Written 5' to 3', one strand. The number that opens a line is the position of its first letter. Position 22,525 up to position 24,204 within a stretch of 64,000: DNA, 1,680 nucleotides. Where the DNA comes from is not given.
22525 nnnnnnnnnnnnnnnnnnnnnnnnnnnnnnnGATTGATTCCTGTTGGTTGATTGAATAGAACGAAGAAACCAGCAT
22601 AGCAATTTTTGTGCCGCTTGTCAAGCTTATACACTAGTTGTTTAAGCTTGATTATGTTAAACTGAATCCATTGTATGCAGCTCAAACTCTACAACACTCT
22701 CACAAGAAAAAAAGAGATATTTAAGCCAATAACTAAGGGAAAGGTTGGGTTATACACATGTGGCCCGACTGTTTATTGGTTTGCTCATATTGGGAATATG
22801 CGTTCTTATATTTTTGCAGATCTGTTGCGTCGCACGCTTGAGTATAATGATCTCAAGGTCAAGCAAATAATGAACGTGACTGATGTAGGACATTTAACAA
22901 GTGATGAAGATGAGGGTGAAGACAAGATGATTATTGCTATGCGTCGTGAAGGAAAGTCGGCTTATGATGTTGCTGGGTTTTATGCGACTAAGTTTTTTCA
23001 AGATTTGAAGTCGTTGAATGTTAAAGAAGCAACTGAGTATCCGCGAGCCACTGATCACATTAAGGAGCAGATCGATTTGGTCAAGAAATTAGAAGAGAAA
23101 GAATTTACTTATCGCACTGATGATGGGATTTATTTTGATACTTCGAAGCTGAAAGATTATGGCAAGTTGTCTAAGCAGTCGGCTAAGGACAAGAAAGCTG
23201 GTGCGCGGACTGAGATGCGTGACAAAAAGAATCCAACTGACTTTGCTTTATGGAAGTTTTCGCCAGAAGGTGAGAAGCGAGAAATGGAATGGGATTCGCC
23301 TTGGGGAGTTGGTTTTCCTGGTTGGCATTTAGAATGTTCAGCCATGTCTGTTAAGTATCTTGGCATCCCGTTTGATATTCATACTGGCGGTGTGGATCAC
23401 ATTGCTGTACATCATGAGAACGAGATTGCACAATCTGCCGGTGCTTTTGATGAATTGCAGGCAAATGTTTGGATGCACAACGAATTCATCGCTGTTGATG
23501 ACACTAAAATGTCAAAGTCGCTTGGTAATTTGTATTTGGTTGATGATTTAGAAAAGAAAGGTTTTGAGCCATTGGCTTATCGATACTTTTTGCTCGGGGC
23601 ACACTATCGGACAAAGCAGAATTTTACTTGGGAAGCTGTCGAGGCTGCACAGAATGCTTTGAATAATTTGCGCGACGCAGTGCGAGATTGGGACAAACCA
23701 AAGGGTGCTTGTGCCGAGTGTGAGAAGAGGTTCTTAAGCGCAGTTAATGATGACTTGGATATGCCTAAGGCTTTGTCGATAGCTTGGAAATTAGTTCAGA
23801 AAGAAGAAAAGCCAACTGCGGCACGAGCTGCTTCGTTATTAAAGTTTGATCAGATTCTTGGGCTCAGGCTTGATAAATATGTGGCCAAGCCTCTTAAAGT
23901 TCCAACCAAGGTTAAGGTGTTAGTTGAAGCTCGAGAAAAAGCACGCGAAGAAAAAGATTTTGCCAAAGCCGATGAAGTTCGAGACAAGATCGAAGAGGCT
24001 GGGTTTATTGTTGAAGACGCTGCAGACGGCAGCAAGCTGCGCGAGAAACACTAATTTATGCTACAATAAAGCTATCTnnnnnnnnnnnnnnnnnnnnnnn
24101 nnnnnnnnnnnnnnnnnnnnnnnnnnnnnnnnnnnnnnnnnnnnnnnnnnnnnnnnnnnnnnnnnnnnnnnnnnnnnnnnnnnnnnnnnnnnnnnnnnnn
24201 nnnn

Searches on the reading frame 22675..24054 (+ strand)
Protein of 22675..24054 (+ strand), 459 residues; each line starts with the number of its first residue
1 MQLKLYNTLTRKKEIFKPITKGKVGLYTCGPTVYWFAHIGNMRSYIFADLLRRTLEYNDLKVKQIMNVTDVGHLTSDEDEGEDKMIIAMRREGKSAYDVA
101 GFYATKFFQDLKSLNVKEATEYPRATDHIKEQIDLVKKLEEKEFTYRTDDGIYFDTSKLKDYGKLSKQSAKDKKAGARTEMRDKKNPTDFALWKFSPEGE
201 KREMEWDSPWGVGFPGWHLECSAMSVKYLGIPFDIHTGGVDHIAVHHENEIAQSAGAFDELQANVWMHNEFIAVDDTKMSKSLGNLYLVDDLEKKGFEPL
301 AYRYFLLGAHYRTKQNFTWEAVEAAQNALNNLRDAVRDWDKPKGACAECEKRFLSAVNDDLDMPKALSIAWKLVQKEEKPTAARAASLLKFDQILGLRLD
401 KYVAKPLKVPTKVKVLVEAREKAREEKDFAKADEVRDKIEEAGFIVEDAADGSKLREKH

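Call 61: find_related_loci(query=window:22675-24054:+, collection=genome_contigs, flank=10000)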
Query window:22675-24054:+ (459 aa) in genome_contigs; peptide patterns used: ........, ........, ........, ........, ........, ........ (x = any residue, [..] = any of these).
382 stretches matched a pattern; 309 encode a relative of the query (tblastn E <= 1e-3); the best 80 are kept; 80 distinct loci.
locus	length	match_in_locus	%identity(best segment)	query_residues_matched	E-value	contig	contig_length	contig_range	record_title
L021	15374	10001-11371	76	1-457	0e+0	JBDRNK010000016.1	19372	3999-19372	MAG: Candidatus Uhrbacteria bacterium isolate MEGAHIT-group-1.884 k141_7161074, whole genome shotgun sequence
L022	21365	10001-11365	64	2-457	0e+0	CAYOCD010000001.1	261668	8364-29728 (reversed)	MAG TPA_asm: uncultured Gammaproteobacteria bacterium isolate SRP272421_co1_712 genome assembly, contig: NODE_15_length_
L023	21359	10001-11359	63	3-456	0e+0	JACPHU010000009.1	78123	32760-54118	MAG: Candidatus Uhrbacteria bacterium isolate NC_groundwater_422_Ag_B-0.1um_45_124 GD18-4_B1_scaffold_561557, whole geno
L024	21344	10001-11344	64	5-453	0e+0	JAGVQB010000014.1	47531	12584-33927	MAG: bacterium isolate DeMMO3_34 c_000000052757, whole genome shotgun sequence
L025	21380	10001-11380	62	1-456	0e+0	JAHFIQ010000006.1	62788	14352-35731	MAG: Candidatus Uhrbacteria bacterium isolate nzgw366 NODE_268_length_62789_cov_42.656412, whole genome shotgun sequence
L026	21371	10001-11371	63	3-457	0e+0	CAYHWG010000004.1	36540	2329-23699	MAG TPA_asm: uncultured Gammaproteobacteria bacterium isolate ERP119705_co15_652 genome assembly, contig: NODE_844_lengt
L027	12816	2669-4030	62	3-456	0e+0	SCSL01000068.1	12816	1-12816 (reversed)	MAG: Patescibacteria group bacterium isolate FW215_bin.11 FW215_bin.11-108424, whole genome shotgun sequence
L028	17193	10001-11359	62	3-456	0e+0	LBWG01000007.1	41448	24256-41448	MAG: Candidatus Uhrbacteria bacterium GW2011_GWF2_39_13 UT30_C0007, whole genome shotgun sequence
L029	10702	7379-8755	61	1-459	0e+0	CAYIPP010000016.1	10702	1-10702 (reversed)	MAG TPA_asm: uncultured Gammaproteobacteria bacterium isolate ERP119705_co25_663 genome assembly, contig: NODE_5449_leng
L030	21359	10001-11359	61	3-456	0e+0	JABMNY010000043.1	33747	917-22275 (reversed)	MAG: Candidatus Uhrbacteria bacterium isolate bin.153 k141_6405118, whole genome shotgun sequence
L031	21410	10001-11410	61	1-457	0e+0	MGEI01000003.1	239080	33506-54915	MAG: Candidatus Uhrbacteria bacterium RIFCSPLOWO2_01_FULL_47_17 rifcsplowo2_01_scaffold_192, whole genome shotgun sequen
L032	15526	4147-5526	61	3-456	0e+0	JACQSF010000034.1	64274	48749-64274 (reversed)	MAG: Candidatus Uhrbacteria bacterium isolate NC_groundwater_1378_Ag_S-0.2um_51_101 S_p2_S4_coassembly_k141_3942174, who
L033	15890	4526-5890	62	3-458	0e+0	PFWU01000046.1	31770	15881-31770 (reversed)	MAG: Candidatus Uhrbacteria bacterium CG_4_9_14_3_um_filter_50_9 CG_4_9_14_3_um_filter_150_scaffold_902_c, whole genome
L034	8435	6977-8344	62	3-457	0e+0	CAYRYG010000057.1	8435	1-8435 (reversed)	MAG TPA_asm: uncultured Gammaproteobacteria bacterium isolate SRP062349_co5_1 genome assembly, contig: NODE_4386_length_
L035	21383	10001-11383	62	3-457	0e+0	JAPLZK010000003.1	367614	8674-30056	MAG: Candidatus Uhrbacteria bacterium isolate LacPavin_0818_WC45_MAG_46_11 LacPavin_0818_WC45_scaffold_147410, whole gen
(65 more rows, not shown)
